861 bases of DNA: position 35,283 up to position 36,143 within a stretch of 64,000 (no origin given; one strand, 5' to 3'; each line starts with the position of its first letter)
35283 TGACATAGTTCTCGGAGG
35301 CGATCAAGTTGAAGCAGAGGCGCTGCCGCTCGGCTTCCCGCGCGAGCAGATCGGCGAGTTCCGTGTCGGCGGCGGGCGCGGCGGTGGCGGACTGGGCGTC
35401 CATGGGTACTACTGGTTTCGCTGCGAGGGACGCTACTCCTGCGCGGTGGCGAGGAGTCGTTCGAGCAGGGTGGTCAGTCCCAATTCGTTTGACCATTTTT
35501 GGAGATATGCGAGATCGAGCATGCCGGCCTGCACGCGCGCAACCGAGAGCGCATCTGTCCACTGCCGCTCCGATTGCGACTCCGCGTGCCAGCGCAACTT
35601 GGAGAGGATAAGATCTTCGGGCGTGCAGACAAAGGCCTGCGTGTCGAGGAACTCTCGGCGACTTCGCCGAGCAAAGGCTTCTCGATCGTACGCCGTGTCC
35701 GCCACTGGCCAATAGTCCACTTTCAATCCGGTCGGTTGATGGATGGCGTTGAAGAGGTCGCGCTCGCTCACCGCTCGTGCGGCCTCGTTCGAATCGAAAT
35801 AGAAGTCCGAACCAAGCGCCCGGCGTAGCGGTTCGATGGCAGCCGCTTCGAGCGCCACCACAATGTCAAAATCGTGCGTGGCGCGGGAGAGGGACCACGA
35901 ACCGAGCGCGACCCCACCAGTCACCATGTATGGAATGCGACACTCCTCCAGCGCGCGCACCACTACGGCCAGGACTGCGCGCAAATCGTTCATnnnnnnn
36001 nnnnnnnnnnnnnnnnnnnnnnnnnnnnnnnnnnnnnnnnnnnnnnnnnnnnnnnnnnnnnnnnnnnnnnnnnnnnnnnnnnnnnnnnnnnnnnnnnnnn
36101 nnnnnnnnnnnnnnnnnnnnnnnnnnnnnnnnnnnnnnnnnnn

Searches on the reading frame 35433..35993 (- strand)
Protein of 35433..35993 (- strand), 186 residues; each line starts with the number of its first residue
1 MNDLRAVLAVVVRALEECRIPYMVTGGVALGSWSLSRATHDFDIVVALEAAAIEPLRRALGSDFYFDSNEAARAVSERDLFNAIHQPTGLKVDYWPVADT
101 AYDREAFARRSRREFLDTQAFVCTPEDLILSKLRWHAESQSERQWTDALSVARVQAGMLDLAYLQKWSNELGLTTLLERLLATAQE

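Call 3: search_protein_families(library=pfam, proteins=[window:35433-35993:-], max_evalue=1)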
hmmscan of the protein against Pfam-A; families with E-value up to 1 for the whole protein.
window:35433-35993:- (186 aa): 0 families

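Call 4: search_protein_families(library=ncbifam, proteins=[window:35433-35993:-], max_evalue=1)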
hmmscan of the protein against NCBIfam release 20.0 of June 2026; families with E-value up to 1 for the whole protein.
window:35433-35993:- (186 aa): 0 families

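Call 5: search_protein_families(library=padloc, proteins=[window:35433-35993:-], max_evalue=1)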
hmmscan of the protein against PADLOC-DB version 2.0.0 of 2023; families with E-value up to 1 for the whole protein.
window:35433-35993:- (186 aa): 0 families

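Call 6: search_solved_structures(query=window:35433-35993:-, max_evalue=10, show_alignments=3)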
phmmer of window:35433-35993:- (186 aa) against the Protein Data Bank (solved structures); distinct sequences matched with E-value up to 10: 1.
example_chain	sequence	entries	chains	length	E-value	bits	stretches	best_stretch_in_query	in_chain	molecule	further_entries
5uvd_A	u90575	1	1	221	0.37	13.9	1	2-52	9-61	Nucleotidyltransferase-like protein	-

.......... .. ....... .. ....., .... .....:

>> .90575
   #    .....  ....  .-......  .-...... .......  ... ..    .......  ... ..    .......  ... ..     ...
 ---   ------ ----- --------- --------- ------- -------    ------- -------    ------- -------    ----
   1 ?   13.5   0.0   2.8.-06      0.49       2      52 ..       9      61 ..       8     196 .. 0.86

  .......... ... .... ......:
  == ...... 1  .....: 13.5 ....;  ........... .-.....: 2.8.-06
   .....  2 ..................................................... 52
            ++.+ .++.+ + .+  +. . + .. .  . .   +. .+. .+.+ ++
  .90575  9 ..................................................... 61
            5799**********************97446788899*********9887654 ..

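Call 8: find_homologous_proteins(query=window:35433-35993:-)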
Query window:35433-35993:- (186 aa): 286 proteins with E <= 0.001 among 2766 candidates; the best 120 are listed.
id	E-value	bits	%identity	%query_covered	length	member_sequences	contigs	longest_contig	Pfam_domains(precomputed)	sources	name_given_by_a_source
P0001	1.2e-116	405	100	100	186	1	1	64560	-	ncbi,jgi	-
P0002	6.3e-39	152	48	96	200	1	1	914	-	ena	-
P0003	2.3e-36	143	44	91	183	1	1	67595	-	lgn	-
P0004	5.2e-36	142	41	90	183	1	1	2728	PF19502.6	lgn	-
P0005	7.5e-36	142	44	90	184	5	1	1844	PF09970.16,PF19502.6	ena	-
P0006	1.1e-35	141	45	88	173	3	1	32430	-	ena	-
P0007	4.1e-35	139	44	94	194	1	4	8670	-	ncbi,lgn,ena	-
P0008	9.5e-35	138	46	90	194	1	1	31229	-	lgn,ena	-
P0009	3.4e-34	136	47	95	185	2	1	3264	-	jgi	jgi:hypothetical protein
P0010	6.2e-34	135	43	90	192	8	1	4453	-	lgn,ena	-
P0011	1.2e-33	134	41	88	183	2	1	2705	PF19502.6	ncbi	-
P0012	1.3e-33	134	45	95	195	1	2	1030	-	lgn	-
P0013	2.4e-32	130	44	100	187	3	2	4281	-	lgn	-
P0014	3.2e-32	130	45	84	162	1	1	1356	-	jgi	jgi:hypothetical protein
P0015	3.7e-32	130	42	97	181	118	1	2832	PF14907.13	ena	-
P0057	1.8e-29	121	42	94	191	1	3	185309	-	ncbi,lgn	ncbi:MAG: hypothetical protein U0228_31445 [Myxococcaceae bacterium]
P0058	1.9e-29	121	41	96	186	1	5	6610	PF08843.18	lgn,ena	-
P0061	2.7e-29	120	40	92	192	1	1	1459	PF08843.18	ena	-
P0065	3.0e-29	120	40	92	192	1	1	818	PF08843.18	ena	-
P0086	6.6e-28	116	39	92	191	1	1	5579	PF08843.18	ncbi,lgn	-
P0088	7.3e-28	116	38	92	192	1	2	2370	PF08843.18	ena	-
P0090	8.4e-28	115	41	96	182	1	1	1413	PF08843.18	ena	-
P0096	1.4e-27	115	39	92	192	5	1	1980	PF08843.18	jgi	jgi:hypothetical protein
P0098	1.7e-27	114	38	96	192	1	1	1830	PF08843.18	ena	-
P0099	1.8e-27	114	37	97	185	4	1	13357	PF08843.18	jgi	jgi:hypothetical protein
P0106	3.0e-27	114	40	92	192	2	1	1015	PF08843.18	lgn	-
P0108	4.9e-27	113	42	89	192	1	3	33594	PF08843.18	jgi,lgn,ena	-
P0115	1.0e-26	112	40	96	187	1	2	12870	PF08843.18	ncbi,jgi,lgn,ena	-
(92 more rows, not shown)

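Call 9: find_encoding_contigs(protein=P0001, flank=6000, max_places=3)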
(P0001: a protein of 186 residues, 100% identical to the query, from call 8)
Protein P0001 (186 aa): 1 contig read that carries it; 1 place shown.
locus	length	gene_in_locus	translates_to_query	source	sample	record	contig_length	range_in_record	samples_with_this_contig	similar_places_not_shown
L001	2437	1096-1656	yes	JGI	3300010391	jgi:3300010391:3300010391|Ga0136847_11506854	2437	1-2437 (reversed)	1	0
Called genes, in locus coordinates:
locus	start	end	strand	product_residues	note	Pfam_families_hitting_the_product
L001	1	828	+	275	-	?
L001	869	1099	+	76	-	PF18993:Rv0078B (weak)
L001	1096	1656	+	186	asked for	-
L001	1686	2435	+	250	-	?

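Call 10: find_encoding_contigs(protein=P0003, flank=6000, max_places=2)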
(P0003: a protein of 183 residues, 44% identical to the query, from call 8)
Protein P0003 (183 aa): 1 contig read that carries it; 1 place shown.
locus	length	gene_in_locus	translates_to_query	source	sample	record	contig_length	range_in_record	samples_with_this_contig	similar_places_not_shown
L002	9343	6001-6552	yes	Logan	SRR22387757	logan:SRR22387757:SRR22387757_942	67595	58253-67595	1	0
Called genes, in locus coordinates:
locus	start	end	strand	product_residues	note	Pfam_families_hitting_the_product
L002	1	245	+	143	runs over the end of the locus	PF05523:FdtA, PF14667:Polysacc_synt_C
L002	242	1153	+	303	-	PF03781:FGE-sulfatase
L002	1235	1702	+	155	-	PF00293:NUDIX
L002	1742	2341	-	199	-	-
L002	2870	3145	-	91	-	-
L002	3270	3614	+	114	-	PF00892:EamA (weak)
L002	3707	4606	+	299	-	PF09924:LPG_synthase_C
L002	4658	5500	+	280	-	-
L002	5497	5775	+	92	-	-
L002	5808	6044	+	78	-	PF18993:Rv0078B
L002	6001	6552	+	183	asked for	-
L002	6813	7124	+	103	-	-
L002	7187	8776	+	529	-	PF01590:GAF (faint), PF13185:GAF_2 (weak), PF00512:HisKA, PF02518:HATPase_c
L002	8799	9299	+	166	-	-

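Call 11: find_encoding_contigs(protein=P0057, flank=6000, max_places=2)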
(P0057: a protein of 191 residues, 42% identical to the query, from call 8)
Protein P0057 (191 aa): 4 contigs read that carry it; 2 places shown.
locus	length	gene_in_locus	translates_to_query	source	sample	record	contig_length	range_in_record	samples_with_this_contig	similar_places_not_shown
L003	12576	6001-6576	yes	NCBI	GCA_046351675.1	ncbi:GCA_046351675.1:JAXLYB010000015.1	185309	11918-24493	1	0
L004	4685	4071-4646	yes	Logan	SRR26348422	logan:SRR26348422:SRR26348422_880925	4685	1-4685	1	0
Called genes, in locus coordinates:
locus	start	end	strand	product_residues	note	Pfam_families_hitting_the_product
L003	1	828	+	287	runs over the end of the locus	PF20240:DUF6597, PF12833:HTH_18, PF00165:HTH_AraC (weak)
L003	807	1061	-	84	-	-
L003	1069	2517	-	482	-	PF16697:Yop-YscD_cpl, PF00498:FHA, PF00158:Sigma54_activat, PF14532:Sigma54_activ_2, PF07724:AAA_2, PF07728:AAA_5, PF25601:AAA_lid_14, PF02954:HTH_8, +1 more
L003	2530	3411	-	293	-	PF00126:HTH_1, PF03466:LysR_substrate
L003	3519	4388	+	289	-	PF00106:adh_short, PF01370:Epimerase (faint), PF13561:adh_short_C2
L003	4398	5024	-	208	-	PF00440:TetR_N, PF13305:TetR_C_33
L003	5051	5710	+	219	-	PF01370:Epimerase, PF05368:NmrA, PF13460:NAD_binding_10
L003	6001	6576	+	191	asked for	-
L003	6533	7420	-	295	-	-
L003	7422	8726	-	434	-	PF02885:Glycos_trans_3N, PF00591:Glycos_transf_3, PF07831:PYNP_C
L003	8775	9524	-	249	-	PF03988:DUF347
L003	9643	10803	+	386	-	PF02608:Bmp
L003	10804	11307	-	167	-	PF14358:DUF4405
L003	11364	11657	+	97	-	-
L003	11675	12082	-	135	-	-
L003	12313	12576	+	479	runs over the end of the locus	PF00005:ABC_tran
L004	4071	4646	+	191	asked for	-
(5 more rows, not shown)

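Call 13: search_solved_structures(query=A1, max_evalue=10, show_alignments=4)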
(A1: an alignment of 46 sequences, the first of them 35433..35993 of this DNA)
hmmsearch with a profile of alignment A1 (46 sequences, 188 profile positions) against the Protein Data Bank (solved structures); distinct sequences matched with E-value up to 10: 16.
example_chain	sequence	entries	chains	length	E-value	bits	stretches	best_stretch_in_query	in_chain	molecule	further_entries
5uvd_A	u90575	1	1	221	7.3e-09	38.8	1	6-156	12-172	Nucleotidyltransferase-like protein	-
8an4_A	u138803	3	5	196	2.4e-08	37.1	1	6-77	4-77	Bacterial toxin | Nucleotidyl transferase AbiEii/AbiGii toxin family protein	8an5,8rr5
4hx0_A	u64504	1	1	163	0.0031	20.5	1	5-59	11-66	Putative nucleotidyltransferase TM1012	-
2fcl_A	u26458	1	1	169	0.0033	20.3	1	5-59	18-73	hypothetical protein TM1012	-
2ewr_A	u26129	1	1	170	0.0033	20.3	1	5-59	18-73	hypothetical protein TM1012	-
4fo1_A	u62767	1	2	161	0.32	13.9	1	7-66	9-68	Lincosamide resistance protein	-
4wh5_A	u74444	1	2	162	0.32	13.9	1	7-66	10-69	Lincosamide resistance protein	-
7o0s_A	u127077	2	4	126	0.42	13.5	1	18-77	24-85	Nanobody 36Z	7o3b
6uzi_A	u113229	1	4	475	0.61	13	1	14-52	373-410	Dihydrolipoyl dehydrogenase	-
3ova_A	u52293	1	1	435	1.4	11.7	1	7-34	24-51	CCA-adding enzyme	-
4x4n_A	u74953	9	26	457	1.4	11.7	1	7-34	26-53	CCA-adding enzyme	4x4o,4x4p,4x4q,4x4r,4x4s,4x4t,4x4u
2zh7_A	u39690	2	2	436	1.5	11.7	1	7-34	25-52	CCA-adding enzyme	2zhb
1r89_A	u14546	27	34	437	1.5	11.7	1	7-34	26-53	tRNA nucleotidyltransferase | CCA-adding enzyme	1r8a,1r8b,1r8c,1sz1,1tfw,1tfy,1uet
3ovs_A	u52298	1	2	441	1.5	11.7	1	7-34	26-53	CCA-Adding Enzyme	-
3ovb_A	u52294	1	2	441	1.5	11.7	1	7-34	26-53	CCA-Adding Enzyme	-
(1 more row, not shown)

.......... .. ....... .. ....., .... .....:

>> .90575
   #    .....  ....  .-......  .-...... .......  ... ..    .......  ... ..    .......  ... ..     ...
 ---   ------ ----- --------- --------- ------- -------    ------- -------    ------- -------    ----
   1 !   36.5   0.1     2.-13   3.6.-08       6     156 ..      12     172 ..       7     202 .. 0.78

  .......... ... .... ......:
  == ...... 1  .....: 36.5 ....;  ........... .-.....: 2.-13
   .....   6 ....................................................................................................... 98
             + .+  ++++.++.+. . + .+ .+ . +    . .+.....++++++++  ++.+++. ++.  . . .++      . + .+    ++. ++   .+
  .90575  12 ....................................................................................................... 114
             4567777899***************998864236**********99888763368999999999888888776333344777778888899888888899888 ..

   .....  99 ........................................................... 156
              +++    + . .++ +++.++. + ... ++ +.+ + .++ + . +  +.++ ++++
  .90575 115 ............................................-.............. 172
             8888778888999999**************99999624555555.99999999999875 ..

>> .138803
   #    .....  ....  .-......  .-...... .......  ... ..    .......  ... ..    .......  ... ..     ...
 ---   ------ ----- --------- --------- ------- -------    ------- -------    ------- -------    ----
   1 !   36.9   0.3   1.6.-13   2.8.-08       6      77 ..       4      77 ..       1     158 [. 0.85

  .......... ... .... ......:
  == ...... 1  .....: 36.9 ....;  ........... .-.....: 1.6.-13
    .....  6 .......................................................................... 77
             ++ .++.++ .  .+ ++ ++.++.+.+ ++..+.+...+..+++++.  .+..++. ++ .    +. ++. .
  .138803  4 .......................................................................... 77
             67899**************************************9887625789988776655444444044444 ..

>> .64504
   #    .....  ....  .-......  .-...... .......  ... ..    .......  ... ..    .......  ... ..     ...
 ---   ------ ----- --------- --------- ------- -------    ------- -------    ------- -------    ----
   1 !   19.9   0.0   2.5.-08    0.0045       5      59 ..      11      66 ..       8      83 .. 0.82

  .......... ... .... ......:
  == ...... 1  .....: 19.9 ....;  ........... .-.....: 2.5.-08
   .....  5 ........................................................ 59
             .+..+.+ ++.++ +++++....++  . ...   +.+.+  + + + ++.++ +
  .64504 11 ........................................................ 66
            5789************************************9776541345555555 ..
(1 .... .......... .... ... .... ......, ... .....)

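Call 14: search_protein_families(library=pfam, alignment_id=A1, max_evalue=0.1)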
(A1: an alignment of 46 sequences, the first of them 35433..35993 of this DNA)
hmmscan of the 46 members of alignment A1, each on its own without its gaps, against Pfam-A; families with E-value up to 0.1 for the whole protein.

A. member 1, window:35433-35993:- (186 aa): 0 families

B. families by the number of members that match (of 46 scanned): 19 families
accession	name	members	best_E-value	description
PF19502.5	DUF6036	24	2.8e-07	Nucleotidyltransferase of unknown function (DUF6036)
PF08843.17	AbiEii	22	7.5e-08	Nucleotidyl transferase AbiEii toxin, Type IV TA system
PF09970.15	DUF2204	18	3.8e-07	Nucleotidyl transferase of unknown function (DUF2204)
PF10706.15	Aminoglyc_resit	18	0.00041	Aminoglycoside-2''-adenylyltransferase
PF14907.12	NTP_transf_5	11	2.4e-07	Uncharacterised nucleotidyltransferase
PF10620.15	MdcG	5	0.0058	Phosphoribosyl-dephospho-CoA transferase MdcG C-terminal domain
PF24356.1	WH_PARP12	2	0.0013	PARP12 winged helix domain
PF08625.16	Utp13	2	0.074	Utp13 specific WD40 associated domain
PF08529.16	NusA_N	1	0.0072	NusA N-terminal domain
PF17868.7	AAA_lid_8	1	0.0093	AAA lid domain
PF02799.21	NMT_C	1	0.02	Myristoyl-CoA:protein N-myristoyltransferase, C-terminal domain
PF01743.26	PolyA_pol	1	0.028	Poly A polymerase head domain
PF04340.18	DUF484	1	0.036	Protein of unknown function, DUF484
PF17533.7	DUF5452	1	0.04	Family of unknown function (DUF5452)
PF16306.11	DUF4948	1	0.046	Domain of unknown function (DUF4948)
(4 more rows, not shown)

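Call 28: find_related_loci(query=A1, collection=metagenome_contigs, flank=3000)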
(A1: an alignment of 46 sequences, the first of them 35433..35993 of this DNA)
Query A1 (186 aa) in metagenome_contigs; peptide patterns used: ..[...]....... (x = any residue, [..] = any of these).
600 stretches matched a pattern (row limit reached: there are more); 581 encode a relative of the query (tblastn E <= 1e-3); the best 80 are kept; 80 distinct loci.
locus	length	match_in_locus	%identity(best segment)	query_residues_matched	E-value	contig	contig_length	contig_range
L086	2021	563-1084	44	7-180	2e-43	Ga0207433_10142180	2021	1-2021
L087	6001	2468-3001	46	5-180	1e-41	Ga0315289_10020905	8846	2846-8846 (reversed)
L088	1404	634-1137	41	15-182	4e-42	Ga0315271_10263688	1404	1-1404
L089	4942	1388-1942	43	3-185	3e-40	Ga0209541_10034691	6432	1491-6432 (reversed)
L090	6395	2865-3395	40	8-184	3e-40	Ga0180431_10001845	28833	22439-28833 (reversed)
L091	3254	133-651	38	7-177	4e-40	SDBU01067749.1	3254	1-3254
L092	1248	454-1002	39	5-185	5e-41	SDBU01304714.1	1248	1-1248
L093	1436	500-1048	40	5-185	6e-40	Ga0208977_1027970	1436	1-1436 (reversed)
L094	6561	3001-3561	41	3-184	5e-39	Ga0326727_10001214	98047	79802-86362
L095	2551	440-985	42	7-186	6e-39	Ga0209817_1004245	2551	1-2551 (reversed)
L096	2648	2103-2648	41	5-184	5e-39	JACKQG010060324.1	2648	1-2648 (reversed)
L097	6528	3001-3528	45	7-180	2e-38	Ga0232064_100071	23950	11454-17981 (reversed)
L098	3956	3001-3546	38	6-185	2e-38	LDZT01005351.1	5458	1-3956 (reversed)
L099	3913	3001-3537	36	8-186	1e-38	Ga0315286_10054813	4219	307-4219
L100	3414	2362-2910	38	5-185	2e-38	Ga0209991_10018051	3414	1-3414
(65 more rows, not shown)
